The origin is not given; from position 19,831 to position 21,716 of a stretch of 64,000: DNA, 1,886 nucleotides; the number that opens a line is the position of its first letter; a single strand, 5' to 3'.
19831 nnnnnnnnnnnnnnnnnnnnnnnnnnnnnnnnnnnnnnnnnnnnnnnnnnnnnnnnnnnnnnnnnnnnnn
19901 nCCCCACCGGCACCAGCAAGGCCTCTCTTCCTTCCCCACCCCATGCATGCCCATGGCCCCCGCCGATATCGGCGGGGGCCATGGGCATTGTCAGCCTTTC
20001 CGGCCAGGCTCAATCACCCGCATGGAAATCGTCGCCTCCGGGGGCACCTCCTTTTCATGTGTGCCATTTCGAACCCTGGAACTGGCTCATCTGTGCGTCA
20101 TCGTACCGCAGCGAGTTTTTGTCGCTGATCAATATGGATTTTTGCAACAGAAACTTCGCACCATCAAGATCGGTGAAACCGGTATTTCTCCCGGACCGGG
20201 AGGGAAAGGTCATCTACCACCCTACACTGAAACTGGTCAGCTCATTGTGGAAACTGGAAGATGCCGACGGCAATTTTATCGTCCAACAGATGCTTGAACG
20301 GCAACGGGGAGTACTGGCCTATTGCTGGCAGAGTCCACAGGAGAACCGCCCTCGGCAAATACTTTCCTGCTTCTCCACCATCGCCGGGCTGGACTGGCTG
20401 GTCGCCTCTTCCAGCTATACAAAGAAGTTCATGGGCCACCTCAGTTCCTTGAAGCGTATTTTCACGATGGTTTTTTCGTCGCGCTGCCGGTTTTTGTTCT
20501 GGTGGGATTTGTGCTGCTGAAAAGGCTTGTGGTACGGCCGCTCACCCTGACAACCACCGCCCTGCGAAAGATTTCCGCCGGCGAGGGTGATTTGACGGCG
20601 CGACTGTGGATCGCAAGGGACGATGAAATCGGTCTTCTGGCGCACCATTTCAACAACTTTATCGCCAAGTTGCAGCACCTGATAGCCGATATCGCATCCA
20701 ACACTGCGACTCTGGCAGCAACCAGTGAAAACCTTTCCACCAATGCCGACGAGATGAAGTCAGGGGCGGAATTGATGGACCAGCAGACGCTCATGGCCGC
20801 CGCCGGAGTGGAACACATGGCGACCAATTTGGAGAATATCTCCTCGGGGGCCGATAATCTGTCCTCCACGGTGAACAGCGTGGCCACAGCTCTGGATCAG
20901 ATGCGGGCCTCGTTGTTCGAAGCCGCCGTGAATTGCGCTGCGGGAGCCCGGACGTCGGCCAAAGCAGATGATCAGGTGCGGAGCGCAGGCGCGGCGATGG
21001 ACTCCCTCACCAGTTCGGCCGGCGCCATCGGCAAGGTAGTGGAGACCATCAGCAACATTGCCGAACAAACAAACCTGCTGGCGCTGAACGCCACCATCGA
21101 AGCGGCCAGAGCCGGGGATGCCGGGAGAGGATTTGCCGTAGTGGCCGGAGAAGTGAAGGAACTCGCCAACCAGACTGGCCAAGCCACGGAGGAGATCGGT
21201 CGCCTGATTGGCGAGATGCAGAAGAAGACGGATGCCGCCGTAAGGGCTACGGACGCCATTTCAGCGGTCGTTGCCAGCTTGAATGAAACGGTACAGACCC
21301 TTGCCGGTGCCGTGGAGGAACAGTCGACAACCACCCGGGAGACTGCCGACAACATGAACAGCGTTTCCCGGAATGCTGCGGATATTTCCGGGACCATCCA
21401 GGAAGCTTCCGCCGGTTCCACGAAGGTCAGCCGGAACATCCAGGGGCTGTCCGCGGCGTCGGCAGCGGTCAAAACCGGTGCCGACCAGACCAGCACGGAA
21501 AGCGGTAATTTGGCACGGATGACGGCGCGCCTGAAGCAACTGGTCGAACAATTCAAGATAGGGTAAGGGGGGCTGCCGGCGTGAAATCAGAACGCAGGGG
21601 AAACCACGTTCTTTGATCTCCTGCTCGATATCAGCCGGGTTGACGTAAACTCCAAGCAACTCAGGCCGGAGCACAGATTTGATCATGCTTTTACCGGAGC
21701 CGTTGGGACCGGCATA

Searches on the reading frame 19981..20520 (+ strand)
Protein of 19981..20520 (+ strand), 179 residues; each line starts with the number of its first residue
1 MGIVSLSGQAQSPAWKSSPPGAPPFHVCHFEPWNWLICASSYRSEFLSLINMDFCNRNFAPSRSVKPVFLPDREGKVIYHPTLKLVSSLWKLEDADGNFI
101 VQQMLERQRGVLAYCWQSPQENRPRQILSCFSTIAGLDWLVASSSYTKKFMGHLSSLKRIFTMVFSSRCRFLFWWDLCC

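Call 76: search_protein_families(library=pfam, proteins=[window:19981-20520:+], max_evalue=0.00001)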
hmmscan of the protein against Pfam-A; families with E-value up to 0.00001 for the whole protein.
window:19981-20520:+ (179 aa): 3 families
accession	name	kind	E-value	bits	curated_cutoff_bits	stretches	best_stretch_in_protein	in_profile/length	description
PF17201.10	Cache_3-Cache_2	-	1.2e-19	71.1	27.7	1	73-157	215-296/299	Cache 3/Cache 2 fusion domain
PF08269.17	dCache_2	-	2.1e-13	50.5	26.5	1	69-153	98-189/298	Cache domain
PF17200.10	sCache_2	-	7.7e-13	49.1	25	1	69-150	58-145/155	Single Cache domain 2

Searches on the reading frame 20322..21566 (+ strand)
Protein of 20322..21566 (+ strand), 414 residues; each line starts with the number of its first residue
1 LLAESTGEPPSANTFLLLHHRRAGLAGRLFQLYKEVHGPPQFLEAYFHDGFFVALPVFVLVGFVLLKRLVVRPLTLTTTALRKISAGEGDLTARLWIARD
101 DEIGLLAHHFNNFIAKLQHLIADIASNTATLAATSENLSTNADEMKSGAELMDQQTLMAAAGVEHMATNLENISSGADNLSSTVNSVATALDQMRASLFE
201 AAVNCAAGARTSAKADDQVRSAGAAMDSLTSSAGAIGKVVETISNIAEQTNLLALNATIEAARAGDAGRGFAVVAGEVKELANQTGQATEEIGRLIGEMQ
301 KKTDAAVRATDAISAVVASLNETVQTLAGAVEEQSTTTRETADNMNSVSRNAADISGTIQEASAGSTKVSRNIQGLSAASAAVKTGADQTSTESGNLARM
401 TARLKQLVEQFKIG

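Call 76: search_protein_families(library=pfam, proteins=[window:20322-21566:+], max_evalue=0.00001)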
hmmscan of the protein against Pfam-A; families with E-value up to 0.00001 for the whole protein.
window:20322-21566:+ (414 aa): 2 families
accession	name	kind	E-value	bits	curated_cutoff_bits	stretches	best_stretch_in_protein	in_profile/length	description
PF00015.26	MCPsignal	-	9.8e-39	133.4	34.6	1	208-375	6-167/172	Methyl-accepting chemotaxis protein (MCP) signalling domain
PF00672.30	HAMP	-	6.2e-10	39.7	25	1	66-118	2-52/53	HAMP domain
